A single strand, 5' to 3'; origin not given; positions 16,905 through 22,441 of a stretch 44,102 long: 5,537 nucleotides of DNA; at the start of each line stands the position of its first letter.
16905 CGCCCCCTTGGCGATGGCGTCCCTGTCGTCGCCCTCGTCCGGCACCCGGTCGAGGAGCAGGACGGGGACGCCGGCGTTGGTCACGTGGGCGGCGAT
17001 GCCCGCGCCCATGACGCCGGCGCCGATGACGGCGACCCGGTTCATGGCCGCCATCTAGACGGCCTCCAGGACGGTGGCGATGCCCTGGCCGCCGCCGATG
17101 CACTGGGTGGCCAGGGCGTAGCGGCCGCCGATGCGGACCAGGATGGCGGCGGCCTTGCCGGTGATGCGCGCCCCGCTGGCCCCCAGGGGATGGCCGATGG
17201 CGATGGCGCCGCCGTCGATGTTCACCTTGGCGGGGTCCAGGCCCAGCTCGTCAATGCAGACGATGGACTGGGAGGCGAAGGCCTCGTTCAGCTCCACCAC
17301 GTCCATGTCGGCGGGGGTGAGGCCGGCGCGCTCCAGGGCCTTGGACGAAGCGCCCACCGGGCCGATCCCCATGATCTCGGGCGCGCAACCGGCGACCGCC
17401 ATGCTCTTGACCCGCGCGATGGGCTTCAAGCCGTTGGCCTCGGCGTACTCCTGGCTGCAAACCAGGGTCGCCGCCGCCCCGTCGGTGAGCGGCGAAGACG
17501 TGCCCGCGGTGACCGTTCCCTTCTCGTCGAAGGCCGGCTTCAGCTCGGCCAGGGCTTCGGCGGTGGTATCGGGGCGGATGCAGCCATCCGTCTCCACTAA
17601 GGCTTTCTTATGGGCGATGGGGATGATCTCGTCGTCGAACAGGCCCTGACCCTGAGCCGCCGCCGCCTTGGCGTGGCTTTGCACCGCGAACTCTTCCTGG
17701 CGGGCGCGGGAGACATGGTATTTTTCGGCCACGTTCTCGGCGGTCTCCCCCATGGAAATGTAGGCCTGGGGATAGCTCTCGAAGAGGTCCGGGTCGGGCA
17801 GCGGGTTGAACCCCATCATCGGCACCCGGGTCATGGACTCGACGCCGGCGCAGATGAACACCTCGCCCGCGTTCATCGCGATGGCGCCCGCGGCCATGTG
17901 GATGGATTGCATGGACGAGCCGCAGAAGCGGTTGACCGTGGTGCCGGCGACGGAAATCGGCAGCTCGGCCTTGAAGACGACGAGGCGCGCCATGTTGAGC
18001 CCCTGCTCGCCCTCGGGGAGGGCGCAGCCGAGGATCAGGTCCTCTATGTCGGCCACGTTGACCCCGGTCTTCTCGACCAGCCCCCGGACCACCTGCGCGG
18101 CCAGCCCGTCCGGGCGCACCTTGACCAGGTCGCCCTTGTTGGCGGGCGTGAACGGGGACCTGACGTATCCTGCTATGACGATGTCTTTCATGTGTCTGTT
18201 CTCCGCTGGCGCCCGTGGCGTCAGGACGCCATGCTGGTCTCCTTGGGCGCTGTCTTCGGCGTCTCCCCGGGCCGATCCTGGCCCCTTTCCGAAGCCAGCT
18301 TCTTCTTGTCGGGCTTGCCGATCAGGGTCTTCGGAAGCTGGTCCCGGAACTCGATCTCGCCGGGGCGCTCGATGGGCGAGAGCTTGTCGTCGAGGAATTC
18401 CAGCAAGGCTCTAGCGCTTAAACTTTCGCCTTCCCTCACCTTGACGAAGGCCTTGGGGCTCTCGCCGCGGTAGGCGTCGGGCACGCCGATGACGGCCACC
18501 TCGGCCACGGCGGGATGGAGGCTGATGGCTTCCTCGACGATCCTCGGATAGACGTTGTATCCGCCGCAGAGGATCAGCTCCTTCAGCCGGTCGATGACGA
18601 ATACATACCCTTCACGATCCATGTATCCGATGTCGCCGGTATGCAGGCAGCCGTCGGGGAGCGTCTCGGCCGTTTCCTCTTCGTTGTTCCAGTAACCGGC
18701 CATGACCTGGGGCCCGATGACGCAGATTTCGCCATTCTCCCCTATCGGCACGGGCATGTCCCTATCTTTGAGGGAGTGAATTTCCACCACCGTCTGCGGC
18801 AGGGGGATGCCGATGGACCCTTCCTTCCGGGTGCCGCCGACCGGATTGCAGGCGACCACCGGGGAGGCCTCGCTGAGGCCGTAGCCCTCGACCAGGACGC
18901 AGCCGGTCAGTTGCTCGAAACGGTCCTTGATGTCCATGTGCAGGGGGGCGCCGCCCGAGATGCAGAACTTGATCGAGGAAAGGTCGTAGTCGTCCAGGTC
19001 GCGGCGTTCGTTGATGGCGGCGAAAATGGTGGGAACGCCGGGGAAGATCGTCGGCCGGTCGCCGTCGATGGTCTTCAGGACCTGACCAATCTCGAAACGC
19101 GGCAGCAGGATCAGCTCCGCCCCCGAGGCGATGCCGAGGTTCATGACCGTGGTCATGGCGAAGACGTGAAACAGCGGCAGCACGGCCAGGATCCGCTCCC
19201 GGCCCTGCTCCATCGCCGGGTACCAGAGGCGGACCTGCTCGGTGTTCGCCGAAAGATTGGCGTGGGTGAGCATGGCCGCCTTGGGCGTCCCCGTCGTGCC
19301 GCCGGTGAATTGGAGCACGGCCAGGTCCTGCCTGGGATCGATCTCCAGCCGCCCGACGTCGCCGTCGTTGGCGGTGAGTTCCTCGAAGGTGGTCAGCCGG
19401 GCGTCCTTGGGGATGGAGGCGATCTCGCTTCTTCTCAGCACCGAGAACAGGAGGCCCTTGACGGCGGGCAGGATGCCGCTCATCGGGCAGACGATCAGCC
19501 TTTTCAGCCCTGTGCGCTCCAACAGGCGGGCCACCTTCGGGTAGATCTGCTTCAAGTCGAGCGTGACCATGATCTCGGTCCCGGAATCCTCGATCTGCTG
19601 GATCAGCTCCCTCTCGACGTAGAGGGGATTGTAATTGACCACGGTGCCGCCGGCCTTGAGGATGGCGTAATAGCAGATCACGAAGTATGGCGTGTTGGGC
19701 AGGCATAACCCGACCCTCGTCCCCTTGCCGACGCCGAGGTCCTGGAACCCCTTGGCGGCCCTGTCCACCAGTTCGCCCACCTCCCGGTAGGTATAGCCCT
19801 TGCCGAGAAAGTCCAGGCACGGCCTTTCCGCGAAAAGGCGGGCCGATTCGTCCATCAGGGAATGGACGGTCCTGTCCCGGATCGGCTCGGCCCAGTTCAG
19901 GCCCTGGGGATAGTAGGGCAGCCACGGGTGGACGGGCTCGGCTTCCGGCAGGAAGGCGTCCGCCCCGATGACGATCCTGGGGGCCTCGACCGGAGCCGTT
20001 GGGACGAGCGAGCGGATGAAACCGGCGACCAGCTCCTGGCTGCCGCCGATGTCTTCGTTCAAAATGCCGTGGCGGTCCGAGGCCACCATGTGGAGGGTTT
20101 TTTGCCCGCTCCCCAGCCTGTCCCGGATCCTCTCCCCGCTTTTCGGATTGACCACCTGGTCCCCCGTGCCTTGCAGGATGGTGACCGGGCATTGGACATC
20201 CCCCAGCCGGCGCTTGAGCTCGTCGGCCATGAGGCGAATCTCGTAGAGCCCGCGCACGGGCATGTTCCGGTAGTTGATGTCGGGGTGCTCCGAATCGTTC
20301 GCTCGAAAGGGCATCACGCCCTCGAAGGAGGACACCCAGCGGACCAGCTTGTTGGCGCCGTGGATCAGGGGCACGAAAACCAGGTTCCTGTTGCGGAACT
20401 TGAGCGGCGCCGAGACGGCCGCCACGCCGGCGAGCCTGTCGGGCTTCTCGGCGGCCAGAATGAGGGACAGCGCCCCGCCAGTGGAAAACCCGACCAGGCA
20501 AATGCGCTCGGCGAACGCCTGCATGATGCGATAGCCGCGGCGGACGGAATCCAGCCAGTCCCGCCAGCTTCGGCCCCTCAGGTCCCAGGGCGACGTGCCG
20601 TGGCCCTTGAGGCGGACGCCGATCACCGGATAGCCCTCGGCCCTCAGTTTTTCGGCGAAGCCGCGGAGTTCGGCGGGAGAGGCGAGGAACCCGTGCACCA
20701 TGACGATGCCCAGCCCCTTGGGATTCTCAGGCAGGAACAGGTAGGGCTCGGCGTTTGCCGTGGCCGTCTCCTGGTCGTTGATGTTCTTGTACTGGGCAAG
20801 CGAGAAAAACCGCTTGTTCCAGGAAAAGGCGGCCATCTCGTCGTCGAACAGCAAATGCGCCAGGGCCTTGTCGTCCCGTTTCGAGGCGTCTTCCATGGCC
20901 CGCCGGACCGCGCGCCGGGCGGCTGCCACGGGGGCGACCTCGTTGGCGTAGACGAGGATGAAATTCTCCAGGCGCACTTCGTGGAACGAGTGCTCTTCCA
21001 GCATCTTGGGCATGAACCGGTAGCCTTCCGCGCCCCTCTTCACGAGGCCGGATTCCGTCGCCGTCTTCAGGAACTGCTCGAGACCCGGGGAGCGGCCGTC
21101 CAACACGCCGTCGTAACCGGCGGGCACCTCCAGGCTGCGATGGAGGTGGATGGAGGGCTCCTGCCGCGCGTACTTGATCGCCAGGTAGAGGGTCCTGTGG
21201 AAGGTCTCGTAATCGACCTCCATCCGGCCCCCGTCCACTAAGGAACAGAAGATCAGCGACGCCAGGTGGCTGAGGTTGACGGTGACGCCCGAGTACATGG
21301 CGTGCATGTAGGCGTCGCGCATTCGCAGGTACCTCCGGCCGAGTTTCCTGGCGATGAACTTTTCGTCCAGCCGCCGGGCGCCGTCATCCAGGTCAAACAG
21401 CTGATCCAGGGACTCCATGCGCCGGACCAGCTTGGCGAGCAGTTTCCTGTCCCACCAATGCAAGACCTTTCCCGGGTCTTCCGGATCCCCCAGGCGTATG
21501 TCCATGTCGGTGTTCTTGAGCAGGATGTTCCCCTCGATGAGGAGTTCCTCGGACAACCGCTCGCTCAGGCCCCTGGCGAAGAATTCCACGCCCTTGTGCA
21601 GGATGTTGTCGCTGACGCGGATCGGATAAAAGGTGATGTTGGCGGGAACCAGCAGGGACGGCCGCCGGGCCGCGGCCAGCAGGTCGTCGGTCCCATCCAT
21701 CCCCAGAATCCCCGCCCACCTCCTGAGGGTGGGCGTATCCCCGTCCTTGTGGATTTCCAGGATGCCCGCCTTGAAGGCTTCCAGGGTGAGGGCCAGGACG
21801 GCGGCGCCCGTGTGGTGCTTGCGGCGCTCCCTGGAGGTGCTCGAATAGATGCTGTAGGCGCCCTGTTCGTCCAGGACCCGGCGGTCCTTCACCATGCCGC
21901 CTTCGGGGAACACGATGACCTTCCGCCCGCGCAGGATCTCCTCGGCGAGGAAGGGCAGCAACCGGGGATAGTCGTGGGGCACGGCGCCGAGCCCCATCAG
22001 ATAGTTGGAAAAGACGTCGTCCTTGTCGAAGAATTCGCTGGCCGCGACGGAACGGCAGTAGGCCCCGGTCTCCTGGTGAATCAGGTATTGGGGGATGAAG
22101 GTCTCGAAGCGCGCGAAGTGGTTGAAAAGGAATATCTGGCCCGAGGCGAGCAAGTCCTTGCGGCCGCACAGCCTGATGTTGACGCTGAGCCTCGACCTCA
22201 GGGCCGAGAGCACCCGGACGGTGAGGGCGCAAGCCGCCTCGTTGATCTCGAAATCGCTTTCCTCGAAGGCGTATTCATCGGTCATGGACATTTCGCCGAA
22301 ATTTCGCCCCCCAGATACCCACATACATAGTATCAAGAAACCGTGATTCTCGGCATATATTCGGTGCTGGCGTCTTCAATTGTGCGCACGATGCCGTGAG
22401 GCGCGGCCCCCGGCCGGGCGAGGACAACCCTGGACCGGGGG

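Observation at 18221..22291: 1356-aa single polypeptide combining acyltransferase, alpha/beta-hydrolase and acyl-CoA synthetase: a possible one-protein lipid deacylation/reacylation machine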

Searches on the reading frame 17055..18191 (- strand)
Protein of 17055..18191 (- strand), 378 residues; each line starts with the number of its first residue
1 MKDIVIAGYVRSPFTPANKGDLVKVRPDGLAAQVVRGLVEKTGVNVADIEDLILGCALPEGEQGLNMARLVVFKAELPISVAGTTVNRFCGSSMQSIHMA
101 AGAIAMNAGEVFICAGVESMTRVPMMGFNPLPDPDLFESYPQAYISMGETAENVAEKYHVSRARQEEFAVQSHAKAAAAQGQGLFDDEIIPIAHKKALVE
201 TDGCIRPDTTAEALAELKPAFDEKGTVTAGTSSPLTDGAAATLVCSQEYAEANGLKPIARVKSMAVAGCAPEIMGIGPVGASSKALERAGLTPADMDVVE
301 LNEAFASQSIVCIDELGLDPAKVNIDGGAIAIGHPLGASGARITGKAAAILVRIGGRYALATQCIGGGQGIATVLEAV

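Call 9: search_protein_families(library=pfam, proteins=[window:17055-18191:-], max_evalue=0.00001)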
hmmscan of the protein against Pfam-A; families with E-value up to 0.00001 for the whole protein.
window:17055-18191:- (378 aa): 3 families
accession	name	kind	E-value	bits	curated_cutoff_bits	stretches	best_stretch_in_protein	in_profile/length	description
PF00108.29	Thiolase_N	-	3.8e-65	220.3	26.4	1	4-247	1-259/260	Thiolase, N-terminal domain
PF02803.24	Thiolase_C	-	9.8e-45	151.6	27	1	255-376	1-122/123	Thiolase, C-terminal domain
PF22691.2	Thiolase_C_1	-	1.3e-06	28.6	28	0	281-318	23-60/144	Thiolase C-terminal domain-like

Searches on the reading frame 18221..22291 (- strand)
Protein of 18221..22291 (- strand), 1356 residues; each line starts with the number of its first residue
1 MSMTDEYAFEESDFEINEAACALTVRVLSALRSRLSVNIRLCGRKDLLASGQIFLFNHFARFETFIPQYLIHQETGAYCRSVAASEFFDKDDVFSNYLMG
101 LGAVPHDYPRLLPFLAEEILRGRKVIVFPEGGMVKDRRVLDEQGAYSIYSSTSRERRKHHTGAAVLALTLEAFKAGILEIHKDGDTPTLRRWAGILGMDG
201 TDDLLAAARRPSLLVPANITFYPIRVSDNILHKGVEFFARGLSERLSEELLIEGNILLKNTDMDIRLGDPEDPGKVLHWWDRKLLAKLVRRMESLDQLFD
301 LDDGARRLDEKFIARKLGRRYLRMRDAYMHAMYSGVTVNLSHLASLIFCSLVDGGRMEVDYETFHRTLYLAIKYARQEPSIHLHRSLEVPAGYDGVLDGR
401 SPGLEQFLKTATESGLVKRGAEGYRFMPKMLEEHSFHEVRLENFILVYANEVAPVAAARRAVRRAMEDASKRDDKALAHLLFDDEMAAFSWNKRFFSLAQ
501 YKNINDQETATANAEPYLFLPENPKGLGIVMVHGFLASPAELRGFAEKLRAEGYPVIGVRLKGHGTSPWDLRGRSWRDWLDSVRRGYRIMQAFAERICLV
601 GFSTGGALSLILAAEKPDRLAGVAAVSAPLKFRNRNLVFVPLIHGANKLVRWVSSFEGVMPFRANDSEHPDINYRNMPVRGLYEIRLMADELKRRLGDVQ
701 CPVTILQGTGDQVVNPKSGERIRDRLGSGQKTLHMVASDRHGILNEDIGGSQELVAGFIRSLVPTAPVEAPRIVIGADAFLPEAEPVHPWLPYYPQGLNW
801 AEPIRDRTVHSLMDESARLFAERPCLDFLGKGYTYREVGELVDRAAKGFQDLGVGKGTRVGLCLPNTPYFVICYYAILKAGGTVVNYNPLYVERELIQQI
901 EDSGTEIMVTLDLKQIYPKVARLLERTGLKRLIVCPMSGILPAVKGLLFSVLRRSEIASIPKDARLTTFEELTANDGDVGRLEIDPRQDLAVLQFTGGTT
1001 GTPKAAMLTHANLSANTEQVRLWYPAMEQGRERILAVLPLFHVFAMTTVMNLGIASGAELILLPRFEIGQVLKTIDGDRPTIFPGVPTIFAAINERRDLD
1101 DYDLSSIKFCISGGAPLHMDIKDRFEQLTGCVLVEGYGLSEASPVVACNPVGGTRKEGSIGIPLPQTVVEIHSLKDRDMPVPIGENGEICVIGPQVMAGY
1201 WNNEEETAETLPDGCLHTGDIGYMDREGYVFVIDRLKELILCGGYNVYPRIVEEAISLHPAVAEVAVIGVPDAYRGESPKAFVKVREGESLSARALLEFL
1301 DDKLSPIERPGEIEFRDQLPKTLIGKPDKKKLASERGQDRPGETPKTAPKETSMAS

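Call 5: search_protein_families(library=pfam, proteins=[window:18221-22291:-], max_evalue=0.1)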
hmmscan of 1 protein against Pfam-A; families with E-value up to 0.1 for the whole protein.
window:18221-22291:- (1356 aa): 13 families
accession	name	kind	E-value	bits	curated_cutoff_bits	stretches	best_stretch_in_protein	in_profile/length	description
PF00501.34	AMP-binding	-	2.9e-86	290.1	29.9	1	814-1201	2-384/384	AMP-binding enzyme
PF12146.15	Hydrolase_4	-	3.4e-23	82.6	27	1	529-746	7-237/239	Serine aminopeptidase, S33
PF13193.12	AMP-binding_C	-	4.8e-19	69.5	24.5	1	1252-1326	2-76/76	AMP-binding enzyme C-terminal domain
PF00561.26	Abhydrolase_1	-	4.5e-12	46.6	25.8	1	529-632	3-103/245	alpha/beta hydrolase fold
PF12697.13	Abhydrolase_6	-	5.3e-10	40.8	26.3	1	529-723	1-188/217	Alpha/beta hydrolase family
PF12740.14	PETase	-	0.0002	21.3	28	1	528-631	56-159/263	PET hydrolase-like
PF02230.22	Abhydrolase_2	-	0.00033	21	23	1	594-630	104-140/217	Phospholipase/Carboxylesterase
PF01738.24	DLH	-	0.00059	19.9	21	0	517-625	4-126/217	Dienelactone hydrolase family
PF01553.26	Acyltransferase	-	0.0012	19.1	23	1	50-169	14-121/132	Acyltransferase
PF00756.26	Esterase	-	0.0053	17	22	1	597-632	117-152/251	Putative esterase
PF00326.27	Peptidase_S9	-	0.0069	16.3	22.6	0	594-628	63-97/213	Prolyl oligopeptidase family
PF02129.25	Peptidase_S15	-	0.037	14.2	23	0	578-634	85-134/262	X-Pro dipeptidyl-peptidase (S15 family)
PF20434.5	BD-FAE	-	0.059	13.3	26.8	0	594-723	88-212/215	BD-FAE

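Call 6: search_protein_families(library=ncbifam, proteins=[window:18221-22291:-], max_evalue=0.1)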
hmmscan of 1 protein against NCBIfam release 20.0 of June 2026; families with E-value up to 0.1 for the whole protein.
window:18221-22291:- (1356 aa): 122 families (the best 25 are shown)
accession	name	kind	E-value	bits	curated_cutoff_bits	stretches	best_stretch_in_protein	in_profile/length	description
NF004114.0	PRK05605.1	equivalog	5.8e-147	490.5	766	1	788-1332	15-565/575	long-chain-fatty-acid--CoA ligase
NF005220.0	PRK06710.1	equivalog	6e-147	490.1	1116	1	788-1336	5-553/563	long-chain-fatty-acid--CoA ligase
TIGR03205.1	pimA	equivalog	6e-134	447.4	705.6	1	788-1331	2-539/541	dicarboxylate--CoA ligase PimA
NF005463.0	PRK07059.1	subfamily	6.2e-131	437.5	869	1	789-1335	4-555/557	long-chain-fatty-acid--CoA ligase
NF004229.0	PRK05677.1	subfamily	3.4e-120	402.1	879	1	803-1336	20-555/563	long-chain-fatty-acid--CoA ligase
NF004837.0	PRK06187.1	subfamily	5.3e-120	401.1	476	1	807-1334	8-520/531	long-chain-fatty-acid--CoA ligase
NF006523.0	PRK08974.1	equivalog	5.4e-116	387.9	884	1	789-1336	4-553/561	long-chain-fatty-acid--CoA ligase FadD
NF006442.0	PRK08751.1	equivalog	6.2e-114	381.4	1023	1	788-1332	5-554/560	long-chain fatty acid--CoA ligase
NF006181.0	PRK08314.1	subfamily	6.4e-107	358.1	705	1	788-1332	5-550/563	long-chain-fatty-acid--CoA ligase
NF009139.0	PRK12492.1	equivalog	1.7e-102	343.7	1018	1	808-1332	25-558/562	long-chain-fatty-acid--CoA ligase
NF005714.0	PRK07529.1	subfamily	4.1e-100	336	632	1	832-1335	63-575/640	acyl-CoA synthetase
NF009233.0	PRK12583.1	subfamily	7.8e-89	298.5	832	1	800-1332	11-546/558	fatty acid CoA ligase family protein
NF005702.0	PRK07514.1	subfamily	1.1e-87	294.5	558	2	986-1333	155-497/506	malonyl-CoA synthase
NF004822.0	PRK06178.1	equivalog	5.4e-85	286.1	782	1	803-1335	33-566/571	acyl-CoA synthetase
NF006182.0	PRK08316.1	subfamily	3.3e-84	283.3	663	1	803-1334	7-515/523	fatty acyl-CoA synthetase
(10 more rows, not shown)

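Call 41: list_cluster_members(proteins=[P0001, window:18221-22291:-, P0032, P0010])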
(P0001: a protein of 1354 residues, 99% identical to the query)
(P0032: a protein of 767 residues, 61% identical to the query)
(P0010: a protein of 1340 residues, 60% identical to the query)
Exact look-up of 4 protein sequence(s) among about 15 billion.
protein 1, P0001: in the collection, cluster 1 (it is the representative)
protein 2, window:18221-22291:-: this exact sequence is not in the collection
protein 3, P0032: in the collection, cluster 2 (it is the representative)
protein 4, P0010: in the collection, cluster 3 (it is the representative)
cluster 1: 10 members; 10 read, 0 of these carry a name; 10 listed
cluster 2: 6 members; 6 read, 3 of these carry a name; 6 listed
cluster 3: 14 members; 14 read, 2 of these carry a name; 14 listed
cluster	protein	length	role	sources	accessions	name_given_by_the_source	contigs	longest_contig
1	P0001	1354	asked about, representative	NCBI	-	-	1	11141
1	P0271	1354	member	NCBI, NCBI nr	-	-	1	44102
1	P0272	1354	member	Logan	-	-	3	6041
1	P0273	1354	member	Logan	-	-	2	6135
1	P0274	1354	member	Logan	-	-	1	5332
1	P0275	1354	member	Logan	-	-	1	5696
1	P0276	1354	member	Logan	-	-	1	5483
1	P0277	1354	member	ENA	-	-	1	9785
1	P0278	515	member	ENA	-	-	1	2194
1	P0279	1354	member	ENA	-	-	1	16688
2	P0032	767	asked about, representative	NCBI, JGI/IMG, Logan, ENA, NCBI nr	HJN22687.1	MAG TPA: alpha/beta fold hydrolase [Rhodospirillales bacterium] | esterase/lipase/1-acyl-sn-glycerol-3-phosphate acyltransferase | alpha/beta fold hydrolase [Rhodospirillales bacterium]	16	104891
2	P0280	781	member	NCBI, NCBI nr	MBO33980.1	MAG: alpha/beta hydrolase [Rhodospirillaceae bacterium] | alpha/beta hydrolase [Rhodospirillaceae bacterium]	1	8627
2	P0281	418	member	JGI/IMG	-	esterase/lipase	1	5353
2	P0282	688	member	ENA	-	-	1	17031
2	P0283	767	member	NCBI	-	-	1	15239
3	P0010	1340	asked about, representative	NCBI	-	-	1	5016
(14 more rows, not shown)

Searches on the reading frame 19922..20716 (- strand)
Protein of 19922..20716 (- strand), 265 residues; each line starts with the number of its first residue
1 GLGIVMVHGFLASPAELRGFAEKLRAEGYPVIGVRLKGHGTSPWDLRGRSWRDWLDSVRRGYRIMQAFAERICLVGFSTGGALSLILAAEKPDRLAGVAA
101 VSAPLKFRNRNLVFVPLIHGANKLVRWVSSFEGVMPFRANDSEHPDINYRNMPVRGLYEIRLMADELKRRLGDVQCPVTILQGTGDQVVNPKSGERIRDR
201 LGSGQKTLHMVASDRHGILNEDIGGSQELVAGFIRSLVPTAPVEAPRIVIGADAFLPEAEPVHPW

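Call 47: search_protein_families(library=ncbifam, proteins=[window:19922-20716:-], max_evalue=1)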
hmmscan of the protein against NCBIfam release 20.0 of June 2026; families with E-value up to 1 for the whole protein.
window:19922-20716:- (265 aa): 29 families (the best 25 are shown)
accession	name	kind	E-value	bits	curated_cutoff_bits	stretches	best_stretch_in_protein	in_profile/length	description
NF050089.1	i_nPHAscl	equivalog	2e-12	46.8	300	2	4-96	21-110/288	intracellular short-chain-length polyhydroxyalkanoate depolymerase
NF011457.0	PRK14875.1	equivalog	4.2e-12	45.7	307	1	3-102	134-230/372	acetoin dehydrogenase dihydrolipoyllysine-residue acetyltransferase subunit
NF051488.1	bifunc_PcaDC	exception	4e-10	39.4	390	2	28-108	38-116/375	bifunctional 3-oxoadipate enol-lactonase/4-carboxymuconolactone decarboxylase PcaDC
TIGR03695.1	menH_SHCHC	equivalog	4.6e-10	39.4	208.55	1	4-103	5-104/252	2-succinyl-6-hydroxy-2,4-cyclohexadiene-1-carboxylate synthase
NF050058.1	e_dPHAscl_type1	hypoth_equivalog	1.4e-08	34.5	150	1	69-104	103-138/276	extracellular catalytic domain type 1 short-chain-length polyhydroxyalkanoate depolymerase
TIGR01738.1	bioH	equivalog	4.5e-08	33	206.95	2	4-109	7-104/245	pimeloyl-ACP methyl ester esterase BioH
NF047920.1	lactonase_UilS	equivalog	8.8e-07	28.9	400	2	137-216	185-261/285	UilS family quorum-quenching N-acyl-homoserine lactonase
TIGR03056.1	bchO_mg_che_rel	equivalog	1e-06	28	172.55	2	4-105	31-130/278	alpha/beta fold hydrolase BchO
NF007954.0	PRK10673.1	equivalog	2.7e-06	26.8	399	1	3-110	18-122/255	esterase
TIGR02427.1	protocat_pcaD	equivalog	3.8e-06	26.5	255.85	1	28-106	39-115/251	3-oxoadipate enol-lactonase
NF008340.0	PRK11126.1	equivalog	6.4e-05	22.3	261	1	4-98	17-107/255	2-succinyl-6-hydroxy-2,4-cyclohexadiene-1-carboxylate synthase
TIGR03101.1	hydr2_PEP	hypoth_equivalog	0.00011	21.8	202.75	1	21-94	49-123/266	hydrolase 2, exosortase A system-associated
NF052610.1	macro_16_ester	equivalog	0.00026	20.4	420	1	62-103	85-127/281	alpha/beta fold macrolide esterase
TIGR01840.1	esterase_phb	subfamily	0.00085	18.9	107.85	1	69-104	94-129/213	PHB depolymerase family esterase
NF041759.1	mac_hydro_EstT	equivalog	0.0012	18.1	450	1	20-102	42-125/278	macrolide hydrolase EstT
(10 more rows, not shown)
